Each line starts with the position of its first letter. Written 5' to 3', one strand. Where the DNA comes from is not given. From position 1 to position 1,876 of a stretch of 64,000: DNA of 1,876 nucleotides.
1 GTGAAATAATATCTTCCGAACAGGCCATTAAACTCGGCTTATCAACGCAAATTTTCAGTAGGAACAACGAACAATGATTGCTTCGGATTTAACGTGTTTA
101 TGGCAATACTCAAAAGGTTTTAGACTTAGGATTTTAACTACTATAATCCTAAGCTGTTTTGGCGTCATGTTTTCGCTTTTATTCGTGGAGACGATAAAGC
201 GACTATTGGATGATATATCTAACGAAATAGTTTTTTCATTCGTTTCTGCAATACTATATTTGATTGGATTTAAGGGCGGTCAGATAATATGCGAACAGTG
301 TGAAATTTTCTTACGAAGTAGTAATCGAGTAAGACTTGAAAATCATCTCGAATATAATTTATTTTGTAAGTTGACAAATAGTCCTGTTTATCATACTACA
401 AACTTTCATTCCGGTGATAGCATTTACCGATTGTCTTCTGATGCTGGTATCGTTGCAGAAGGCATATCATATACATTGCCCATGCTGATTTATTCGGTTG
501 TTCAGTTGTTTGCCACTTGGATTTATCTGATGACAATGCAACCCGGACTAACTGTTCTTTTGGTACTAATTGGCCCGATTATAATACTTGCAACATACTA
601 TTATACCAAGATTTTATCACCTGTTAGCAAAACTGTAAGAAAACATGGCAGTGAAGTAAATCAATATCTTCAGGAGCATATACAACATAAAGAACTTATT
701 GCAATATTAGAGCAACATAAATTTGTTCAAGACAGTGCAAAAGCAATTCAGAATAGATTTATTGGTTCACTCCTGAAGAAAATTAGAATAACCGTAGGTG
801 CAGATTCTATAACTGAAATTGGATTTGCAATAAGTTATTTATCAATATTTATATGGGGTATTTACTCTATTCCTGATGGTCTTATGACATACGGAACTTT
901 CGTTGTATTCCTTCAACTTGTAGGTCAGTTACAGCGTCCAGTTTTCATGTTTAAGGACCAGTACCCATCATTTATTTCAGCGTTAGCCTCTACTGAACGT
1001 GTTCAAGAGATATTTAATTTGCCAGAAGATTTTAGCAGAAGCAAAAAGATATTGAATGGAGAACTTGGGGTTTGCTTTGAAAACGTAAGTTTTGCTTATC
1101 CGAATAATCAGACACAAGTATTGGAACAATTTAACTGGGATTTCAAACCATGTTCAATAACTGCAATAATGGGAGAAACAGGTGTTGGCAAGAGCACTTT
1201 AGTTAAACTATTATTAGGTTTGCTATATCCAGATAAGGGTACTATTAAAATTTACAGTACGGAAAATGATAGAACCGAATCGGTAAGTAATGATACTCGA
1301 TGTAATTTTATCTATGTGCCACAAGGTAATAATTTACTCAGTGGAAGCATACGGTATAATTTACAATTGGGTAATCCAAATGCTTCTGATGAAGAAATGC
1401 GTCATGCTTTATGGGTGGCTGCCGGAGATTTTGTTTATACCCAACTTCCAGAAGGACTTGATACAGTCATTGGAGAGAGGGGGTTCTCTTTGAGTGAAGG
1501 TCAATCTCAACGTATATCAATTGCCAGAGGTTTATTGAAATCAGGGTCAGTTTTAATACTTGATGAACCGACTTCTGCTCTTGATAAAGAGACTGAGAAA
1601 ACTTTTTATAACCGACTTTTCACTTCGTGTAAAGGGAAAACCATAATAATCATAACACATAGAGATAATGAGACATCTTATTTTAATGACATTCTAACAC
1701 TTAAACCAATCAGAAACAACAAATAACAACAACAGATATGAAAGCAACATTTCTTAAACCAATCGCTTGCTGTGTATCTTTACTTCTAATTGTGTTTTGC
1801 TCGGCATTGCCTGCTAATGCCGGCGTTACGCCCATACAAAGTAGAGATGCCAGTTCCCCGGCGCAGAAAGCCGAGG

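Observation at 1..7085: AT-rich foreign cassette: ABC exporter + SusC/SusD + Cys-rich secreted protein, with no glycan-degrading enzymes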

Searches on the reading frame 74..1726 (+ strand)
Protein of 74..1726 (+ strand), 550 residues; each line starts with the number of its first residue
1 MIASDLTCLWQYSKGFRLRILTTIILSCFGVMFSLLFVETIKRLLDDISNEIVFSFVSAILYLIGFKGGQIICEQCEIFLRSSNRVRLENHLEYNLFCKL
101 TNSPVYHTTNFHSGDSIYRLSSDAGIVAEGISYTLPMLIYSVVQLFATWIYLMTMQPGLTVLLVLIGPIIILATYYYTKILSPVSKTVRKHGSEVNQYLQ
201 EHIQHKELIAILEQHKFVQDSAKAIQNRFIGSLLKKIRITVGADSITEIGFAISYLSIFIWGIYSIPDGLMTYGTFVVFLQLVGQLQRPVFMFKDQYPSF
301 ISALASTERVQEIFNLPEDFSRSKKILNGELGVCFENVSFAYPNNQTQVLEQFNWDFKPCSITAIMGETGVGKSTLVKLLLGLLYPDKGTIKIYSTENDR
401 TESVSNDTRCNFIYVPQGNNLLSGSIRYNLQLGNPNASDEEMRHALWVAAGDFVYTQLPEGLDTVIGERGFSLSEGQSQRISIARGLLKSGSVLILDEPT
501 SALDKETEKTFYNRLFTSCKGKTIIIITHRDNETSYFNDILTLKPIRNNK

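Call 5: search_protein_families(library=pfam, proteins=[window:74-1726:+], max_evalue=0.01)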
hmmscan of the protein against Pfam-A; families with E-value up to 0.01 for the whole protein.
window:74-1726:+ (550 aa): 9 families
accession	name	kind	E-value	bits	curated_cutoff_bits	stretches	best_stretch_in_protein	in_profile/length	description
PF00664.28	ABC_membrane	-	3.7e-29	102.7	28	1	20-290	5-274/274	ABC transporter transmembrane region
PF00005.33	ABC_tran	-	2.5e-26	93.3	25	1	350-501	1-137/137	ABC transporter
PF13304.12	AAA_21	-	1.2e-05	26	27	1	473-529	238-298/304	AAA domain, putative AbiEii toxin, Type IV TA system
PF13401.12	AAA_22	-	6.2e-05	23.8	27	1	360-446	5-75/130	AAA domain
PF13555.12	AAA_29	-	0.00018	21.7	27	1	354-388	16-50/61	P-loop containing region of AAA domain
PF02463.25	SMC_N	-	0.00027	20.9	40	1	188-544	103-212/220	RecF/RecN/SMC N terminal domain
PF03193.22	RsgA_GTPase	-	0.00055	20.2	30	1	345-383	92-129/174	RsgA GTPase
PF13476.12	AAA_23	-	0.00096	20.3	27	1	353-408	13-63/201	AAA domain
PF01935.23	DUF87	-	0.0014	19.2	23.2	1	364-390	27-54/220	Helicase HerA, central domain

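Call 6: search_protein_families(library=ncbifam, proteins=[window:74-1726:+], max_evalue=0.01)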
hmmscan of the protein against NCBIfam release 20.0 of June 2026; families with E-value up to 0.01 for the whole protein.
window:74-1726:+ (550 aa): 187 families (the best 25 are shown)
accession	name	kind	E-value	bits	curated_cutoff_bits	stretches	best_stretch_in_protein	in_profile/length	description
TIGR03375.1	type_I_sec_LssB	subfamily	3.4e-71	240.5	693.1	1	145-531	277-662/696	type I secretion system permease/ATPase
TIGR01846.1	type_I_sec_HlyB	subfamily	8.2e-64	216.1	725.55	1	10-544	135-665/694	type I secretion system permease/ATPase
TIGR02203.1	MsbA_lipidA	equivalog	3.9e-63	213.8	602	1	9-530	5-528/572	lipid A export permease/ATP-binding protein MsbA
TIGR02204.1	MsbA_rel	hypoth_equivalog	4.6e-63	213.8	780.4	1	5-530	5-534/576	ABC transporter, permease/ATP-binding protein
TIGR00958.1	3a01208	subfamily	3.2e-62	210.8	874.6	1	20-543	163-686/711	antigen peptide transporter 2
TIGR02857.1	CydD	equivalog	3.2e-60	204.6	435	1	56-542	43-528/529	thiol reductant ABC exporter subunit CydD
TIGR02868.1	CydC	equivalog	3.2e-54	184.5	329.05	1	89-530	85-529/530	thiol reductant ABC exporter subunit CydC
NF010178.0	PRK13657.1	equivalog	1.6e-52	178.7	733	1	94-532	93-531/588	glucan ABC transporter ATP-binding protein/ permease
NF008364.0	PRK11160.1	equivalog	3.5e-52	177.8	630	1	87-543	90-547/575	heme ABC transporter ATP-binding protein/permease CydC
TIGR03796.1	NHLM_micro_ABC1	equivalog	1.8e-51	175.2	853.3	1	8-530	144-671/710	NHLP family bacteriocin export ABC transporter peptidase/permease/ATPase subunit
NF008381.0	PRK11176.1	equivalog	2.1e-50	171.7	867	1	8-533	15-541/582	lipid A ABC transporter ATP-binding protein/permease MsbA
TIGR01193.1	bacteriocin_ABC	subfamily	4e-47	161.2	523.85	1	72-543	211-681/708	peptide cleavage/export ABC transporter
TIGR01842.1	type_I_sec_PrtD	subfamily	6.8e-46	156.9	510.15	1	87-544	72-527/544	type I secretion system permease/ATPase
NF045513.1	HepA_fam_ABC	equivalog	1.4e-45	155.9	725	1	81-530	119-568/610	heterocyst formation ABC transporter subunit HepA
NF000474.1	tet_ABC_46_A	exception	2.3e-44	151.9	1250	1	9-532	5-529/574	tetracycline efflux ABC transporter Tet(46) subunit A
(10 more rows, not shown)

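Call 8: find_encoding_contigs(protein=window:74-1726:+, flank=10000, max_places=10)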
Protein window:74-1726:+ (550 aa): 23 contigs read that carry it; 9 places shown.
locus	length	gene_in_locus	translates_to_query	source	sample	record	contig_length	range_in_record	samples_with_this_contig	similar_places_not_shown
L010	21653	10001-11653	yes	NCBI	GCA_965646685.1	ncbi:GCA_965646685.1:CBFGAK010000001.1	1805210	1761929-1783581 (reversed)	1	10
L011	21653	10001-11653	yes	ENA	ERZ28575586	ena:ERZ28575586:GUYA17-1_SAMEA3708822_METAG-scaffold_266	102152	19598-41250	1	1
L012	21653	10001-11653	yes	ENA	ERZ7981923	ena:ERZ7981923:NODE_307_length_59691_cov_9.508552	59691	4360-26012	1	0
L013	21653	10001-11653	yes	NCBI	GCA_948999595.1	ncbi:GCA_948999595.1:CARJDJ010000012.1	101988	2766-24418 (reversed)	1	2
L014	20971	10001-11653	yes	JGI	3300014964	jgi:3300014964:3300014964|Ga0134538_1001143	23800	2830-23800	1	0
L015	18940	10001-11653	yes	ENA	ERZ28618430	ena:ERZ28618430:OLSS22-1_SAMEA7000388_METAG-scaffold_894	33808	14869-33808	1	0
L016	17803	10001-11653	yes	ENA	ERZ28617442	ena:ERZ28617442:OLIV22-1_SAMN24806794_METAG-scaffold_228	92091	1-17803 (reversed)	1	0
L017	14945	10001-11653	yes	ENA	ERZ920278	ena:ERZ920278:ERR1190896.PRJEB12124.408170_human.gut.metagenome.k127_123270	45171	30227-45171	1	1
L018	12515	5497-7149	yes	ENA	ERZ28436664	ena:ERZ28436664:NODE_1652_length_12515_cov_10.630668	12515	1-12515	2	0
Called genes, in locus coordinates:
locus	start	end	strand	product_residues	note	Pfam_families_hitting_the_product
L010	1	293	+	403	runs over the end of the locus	PF12508:Transposon_TraM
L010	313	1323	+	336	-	PF13595:DUF4138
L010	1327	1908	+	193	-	PF10626:TraO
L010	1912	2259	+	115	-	-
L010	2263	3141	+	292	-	PF13155:Toprim_2, PF13362:Toprim_3 (weak)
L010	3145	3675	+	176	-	PF12988:TraQ_transposon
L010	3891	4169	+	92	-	PF00959:Phage_lysozyme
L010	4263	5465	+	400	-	PF13102:Phage_int_SAM_5, PF00589:Phage_integrase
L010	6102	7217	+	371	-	PF04055:Radical_SAM, PF13353:Fer4_12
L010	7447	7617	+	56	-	-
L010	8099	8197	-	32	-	-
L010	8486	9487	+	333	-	-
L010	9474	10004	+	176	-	PF00574:CLP_protease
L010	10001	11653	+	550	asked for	PF00664:ABC_membrane, PF00005:ABC_tran, PF13304:AAA_21 (faint)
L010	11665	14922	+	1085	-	PF13620:CarboxypepD_reg, PF13715:CarbopepD_reg_2, PF07715:Plug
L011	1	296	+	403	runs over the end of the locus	PF12508:Transposon_TraM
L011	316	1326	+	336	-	PF13595:DUF4138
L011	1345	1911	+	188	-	PF10626:TraO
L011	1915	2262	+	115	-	-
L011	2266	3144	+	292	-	PF13155:Toprim_2, PF13362:Toprim_3 (weak)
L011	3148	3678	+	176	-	PF12988:TraQ_transposon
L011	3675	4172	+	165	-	PF00959:Phage_lysozyme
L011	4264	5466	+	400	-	PF13102:Phage_int_SAM_5, PF00589:Phage_integrase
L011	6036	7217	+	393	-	PF04055:Radical_SAM, PF13353:Fer4_12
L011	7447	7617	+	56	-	-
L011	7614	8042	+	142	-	-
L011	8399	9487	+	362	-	PF04055:Radical_SAM, PF13353:Fer4_12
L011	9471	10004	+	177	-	PF00574:CLP_protease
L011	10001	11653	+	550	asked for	PF00664:ABC_membrane, PF00005:ABC_tran, PF13304:AAA_21 (faint)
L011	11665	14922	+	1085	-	PF13620:CarboxypepD_reg, PF13715:CarbopepD_reg_2, PF07715:Plug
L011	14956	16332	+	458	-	PF14322:SusD-like_3, PF07980:SusD_RagB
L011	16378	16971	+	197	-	-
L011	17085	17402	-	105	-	-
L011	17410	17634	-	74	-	PF12989:DUF3873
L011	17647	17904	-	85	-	-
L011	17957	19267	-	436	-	PF14284:PcfJ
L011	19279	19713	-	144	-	PF14058:PcfK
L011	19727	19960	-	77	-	-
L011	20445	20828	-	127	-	-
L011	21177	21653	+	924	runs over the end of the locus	PF00133:tRNA-synt_1, PF09334:tRNA-synt_1g, PF13603:tRNA-synt_1_2, PF08264:Anticodon_1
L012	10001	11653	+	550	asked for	PF00664:ABC_membrane, PF00005:ABC_tran, PF13304:AAA_21 (faint)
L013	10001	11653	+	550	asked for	PF00664:ABC_membrane, PF00005:ABC_tran, PF13304:AAA_21 (faint)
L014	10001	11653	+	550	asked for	PF00664:ABC_membrane, PF00005:ABC_tran, PF13304:AAA_21 (faint)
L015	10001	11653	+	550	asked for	PF00664:ABC_membrane, PF00005:ABC_tran, PF13304:AAA_21 (faint)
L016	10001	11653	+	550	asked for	PF00664:ABC_membrane, PF00005:ABC_tran, PF13304:AAA_21 (faint)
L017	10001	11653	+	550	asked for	PF00664:ABC_membrane, PF00005:ABC_tran, PF13304:AAA_21 (faint)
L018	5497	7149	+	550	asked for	PF00664:ABC_membrane, PF00005:ABC_tran, PF13304:AAA_21 (faint)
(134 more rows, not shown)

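Call 11: search_protein_families(library=ncbifam, proteins=[L011:6036-7217:+, L011:7236-7595:+, L011:7614-8042:+, L011:8114-8296:+, L011:8399-9487:+, L011:9471-10004:+, L011:4264-5466:+], max_evalue=0.01)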
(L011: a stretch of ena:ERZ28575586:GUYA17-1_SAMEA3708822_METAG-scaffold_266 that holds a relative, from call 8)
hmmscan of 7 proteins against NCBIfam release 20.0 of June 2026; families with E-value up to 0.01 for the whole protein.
L011:6036-7217:+ (393 aa): 72 families (the best 25 are shown)
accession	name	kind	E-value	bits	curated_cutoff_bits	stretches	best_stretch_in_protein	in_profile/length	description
NF047865.1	rSAM_PapB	equivalog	1.7e-35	122.8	340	1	23-329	6-328/330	PapB family radical SAM/SPASM ranthipeptide maturase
TIGR04064.1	rSAM_nif11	equivalog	6.6e-29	100.9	518.7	2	15-148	73-206/459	nif11-like peptide radical SAM maturase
TIGR04115.1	rSAM_Cxxx_rpt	equivalog_domain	6.1e-27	95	350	1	23-291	5-287/359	radical SAM peptide maturase, CXXX-repeat target family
TIGR03974.1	rSAM_six_Cys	equivalog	6.2e-27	94.5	425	1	22-339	99-438/451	thioether cross-link-forming SCIFF peptide maturase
TIGR03906.1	quino_hemo_SAM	equivalog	1e-25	90.4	453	2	23-150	97-225/467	quinohemoprotein amine dehydrogenase maturation protein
NF040492.1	not_ScfB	exception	1.2e-23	83.7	855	2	19-145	95-221/450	ScfB-related radical SAM/SPASM orphan maturase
TIGR04068.1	rSAM_ocin_clost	equivalog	7.2e-23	81.2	500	1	22-147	86-212/462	Cys-rich peptide radical SAM maturase CcpM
TIGR03978.1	rSAM_paired_1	equivalog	8.4e-22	77.6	370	1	18-150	81-212/466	His-Xaa-Ser system radical SAM maturase HxsB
NF041298.1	rSAM_mat_DynA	equivalog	9.8e-16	57.7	450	1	25-148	6-128/356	dynobactin maturation radical SAM/SPASM protein DynA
TIGR04280.1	geopep_mat_rSAM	hypoth_equivalog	3.2e-15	56.1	400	1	16-119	80-184/428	geopeptide radical SAM maturase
TIGR04148.1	GG_samocin_CFB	equivalog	2.4e-14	53.3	300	1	23-143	20-148/411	radical SAM peptide maturase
NF038170.1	lachnocin_rSAM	equivalog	4.2e-14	52.3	550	1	17-147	73-204/440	lachnocin radical SAM maturase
NF038107.1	rSAM_NF038107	equivalog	1.5e-13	50.4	600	1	23-147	88-214/444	Cys-every-fifth radical SAM/SPASM peptide maturase CefB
TIGR04084.1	rSAM_AF0577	subfamily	2.2e-13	49.9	225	1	24-316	1-283/347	TIGR04084 family radical SAM/SPASM domain-containing protein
NF035951.1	rSAM_RumMC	equivalog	3.6e-13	49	720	1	23-140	115-233/510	RumMC family radical SAM sactipeptide maturase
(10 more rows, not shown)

L011:7236-7595:+ (119 aa): 0 families

L011:7614-8042:+ (142 aa): 0 families

L011:8114-8296:+ (60 aa): 0 families

L011:8399-9487:+ (362 aa): 59 families (the best 25 are shown)
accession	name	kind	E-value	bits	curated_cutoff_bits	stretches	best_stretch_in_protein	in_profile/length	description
NF047865.1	rSAM_PapB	equivalog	1.9e-25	89.8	340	1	4-305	4-328/330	PapB family radical SAM/SPASM ranthipeptide maturase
TIGR04115.1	rSAM_Cxxx_rpt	equivalog_domain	6.4e-20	71.9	350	1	3-319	2-351/359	radical SAM peptide maturase, CXXX-repeat target family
TIGR03906.1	quino_hemo_SAM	equivalog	3.6e-17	62.2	453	1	4-118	95-216/467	quinohemoprotein amine dehydrogenase maturation protein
NF038283.1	viperin_w_prok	equivalog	3.6e-13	49.3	180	1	8-119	7-120/281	viperin family antiviral radical SAM protein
TIGR03978.1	rSAM_paired_1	equivalog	3.5e-12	45.8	370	1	7-126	87-211/466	His-Xaa-Ser system radical SAM maturase HxsB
TIGR04068.1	rSAM_ocin_clost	equivalog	1.6e-11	43.7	500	1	5-127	86-215/462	Cys-rich peptide radical SAM maturase CcpM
TIGR03974.1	rSAM_six_Cys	equivalog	2.8e-11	42.9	425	1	5-120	99-221/451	thioether cross-link-forming SCIFF peptide maturase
TIGR04084.1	rSAM_AF0577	subfamily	3.3e-11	42.8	225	1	8-293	2-285/347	TIGR04084 family radical SAM/SPASM domain-containing protein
NF050038.1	rSAM_RiPP_GggB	equivalog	4.3e-11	42.5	650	1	3-116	42-157/398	streptosactin maturase GggB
NF041707.1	rSAM_YhhB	equivalog_domain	5.4e-11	42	445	1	4-122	3-131/369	cyclophane-forming radical SAM/SPASM peptide maturase YhhB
TIGR04054.1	rSAM_NirJ1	equivalog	8.6e-10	37.8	650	1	7-126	40-155/387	putative heme d1 biosynthesis radical SAM protein NirJ1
TIGR04280.1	geopep_mat_rSAM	hypoth_equivalog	9e-10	38.1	400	1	4-119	85-206/428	geopeptide radical SAM maturase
NF040492.1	not_ScfB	exception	1.2e-09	37.6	855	1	4-117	96-216/450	ScfB-related radical SAM/SPASM orphan maturase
NF038107.1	rSAM_NF038107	equivalog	1.7e-09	36.9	600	1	6-118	88-208/444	Cys-every-fifth radical SAM/SPASM peptide maturase CefB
TIGR04317.1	W_rSAM_matur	equivalog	1.9e-09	37.1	380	1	3-125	4-122/349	tungsten cofactor oxidoreductase radical SAM maturase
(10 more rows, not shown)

L011:9471-10004:+ (177 aa): 10 families
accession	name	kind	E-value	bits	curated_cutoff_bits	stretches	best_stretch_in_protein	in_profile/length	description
NF045542.1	Clp_rel_HeadMat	equivalog_domain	2.7e-14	53.5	120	1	17-169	10-164/165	head maturation protease, ClpP-related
NF009205.0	PRK12553.1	subfamily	4e-13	49.4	228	1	14-174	44-205/211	ATP-dependent Clp protease proteolytic subunit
NF045540.1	scaf_prot_MCP1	exception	2.2e-12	46.5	475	1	20-172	16-162/652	ClpP-like prohead protease/major capsid protein fusion protein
NF011089.0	PRK14512.1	equivalog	9.9e-11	41.8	251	1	37-174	57-194/200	ATP-dependent Clp protease proteolytic subunit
NF001368.0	PRK00277.1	subfamily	1.7e-10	41.1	249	1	16-176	41-200/203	ATP-dependent Clp protease proteolytic subunit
TIGR00493.1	clpP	equivalog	5.3e-07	29.6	308.6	1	15-172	35-191/192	ATP-dependent Clp endopeptidase proteolytic subunit ClpP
NF011090.0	PRK14513.1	equivalog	9.1e-06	25.6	347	1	17-174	37-193/201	ATP-dependent Clp protease proteolytic subunit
NF009203.0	PRK12551.1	equivalog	0.00011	22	359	1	16-174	34-191/196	ATP-dependent Clp protease proteolytic subunit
NF011091.0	PRK14514.1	equivalog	0.00065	19.4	361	1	39-173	85-219/221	ATP-dependent Clp endopeptidase proteolytic subunit ClpP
TIGR00706.1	SppA_dom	equivalog_domain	0.0071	16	155.45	0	16-80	11-73/208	signal peptide peptidase SppA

L011:4264-5466:+ (400 aa): 6 families
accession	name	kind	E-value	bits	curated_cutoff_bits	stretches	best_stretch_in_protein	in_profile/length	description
NF040815.2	recomb_XerA_Arch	equivalog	1e-15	58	220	1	124-382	12-253/263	site-specific tyrosine recombinase/integron integrase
TIGR02224.1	recomb_XerC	equivalog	2.3e-14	53.5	335.15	1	123-381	12-275/295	tyrosine recombinase XerC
TIGR02225.1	recomb_XerD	equivalog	2.3e-13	50.2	329.6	1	123-381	12-272/290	site-specific tyrosine recombinase XerD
NF001399.0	PRK00283.1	subfamily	2.3e-11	43.5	279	1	125-380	23-280/300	tyrosine recombinase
TIGR02249.1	integrase_gron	subfamily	0.00033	20.1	265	1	324-382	241-299/315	integron integrase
NF011946.0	PRK15417.1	equivalog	0.0018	17.5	435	1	328-388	260-320/337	integron integrase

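Call 12: search_protein_families(library=pfam, proteins=[L011:6036-7217:+, L011:7236-7595:+, L011:7614-8042:+, L011:8114-8296:+, L011:8399-9487:+, L011:9471-10004:+, L011:4264-5466:+], max_evalue=0.01)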
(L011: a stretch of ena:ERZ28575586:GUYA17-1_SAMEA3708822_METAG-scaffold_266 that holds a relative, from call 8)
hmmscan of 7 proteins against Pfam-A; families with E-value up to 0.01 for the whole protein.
L011:6036-7217:+ (393 aa): 2 families
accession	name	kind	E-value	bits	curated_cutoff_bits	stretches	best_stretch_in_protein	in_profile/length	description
PF04055.27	Radical_SAM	-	1.3e-09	38.9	29.5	1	26-129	3-100/166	Radical SAM superfamily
PF13353.11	Fer4_12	-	8.9e-09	36.2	22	1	22-121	8-104/137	4Fe-4S single cluster domain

L011:7236-7595:+ (119 aa): 1 family
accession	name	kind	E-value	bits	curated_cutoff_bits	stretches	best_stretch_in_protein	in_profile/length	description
PF25433.1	DUF7895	-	0.00028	21.6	27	1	62-90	46-74/75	Domain of unknown function (DUF7895)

L011:7614-8042:+ (142 aa): 0 families

L011:8114-8296:+ (60 aa): 0 families

L011:8399-9487:+ (362 aa): 2 families
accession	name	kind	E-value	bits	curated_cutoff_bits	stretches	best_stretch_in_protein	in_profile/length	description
PF13353.11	Fer4_12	-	3.1e-10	40.9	22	1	8-123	10-123/137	4Fe-4S single cluster domain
PF04055.27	Radical_SAM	-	3.1e-10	40.9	29.5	1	9-122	3-116/166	Radical SAM superfamily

L011:9471-10004:+ (177 aa): 1 family
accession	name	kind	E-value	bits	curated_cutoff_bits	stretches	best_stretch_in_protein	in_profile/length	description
PF00574.28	CLP_protease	-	1.1e-16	61.7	20.2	1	13-172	22-180/182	Clp protease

L011:4264-5466:+ (400 aa): 5 families
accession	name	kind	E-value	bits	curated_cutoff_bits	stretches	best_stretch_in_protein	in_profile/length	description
PF13102.12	Phage_int_SAM_5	-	5.1e-22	78.5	22.3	1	108-199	1-92/98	Phage integrase SAM-like domain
PF00589.27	Phage_integrase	-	3.6e-10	40.3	27.1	1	247-383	32-168/172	Phage integrase family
PF17293.8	Arm-DNA-bind_5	-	3.3e-07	31.2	22.6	1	9-95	5-85/87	Arm DNA-binding domain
PF24624.1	Int_N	-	0.0016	19.6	27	1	144-204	36-96/100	Phage integrase, N-terminal domain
PF13495.12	Phage_int_SAM_4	-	0.0039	18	27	1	125-194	15-83/85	Phage integrase, N-terminal SAM-like domain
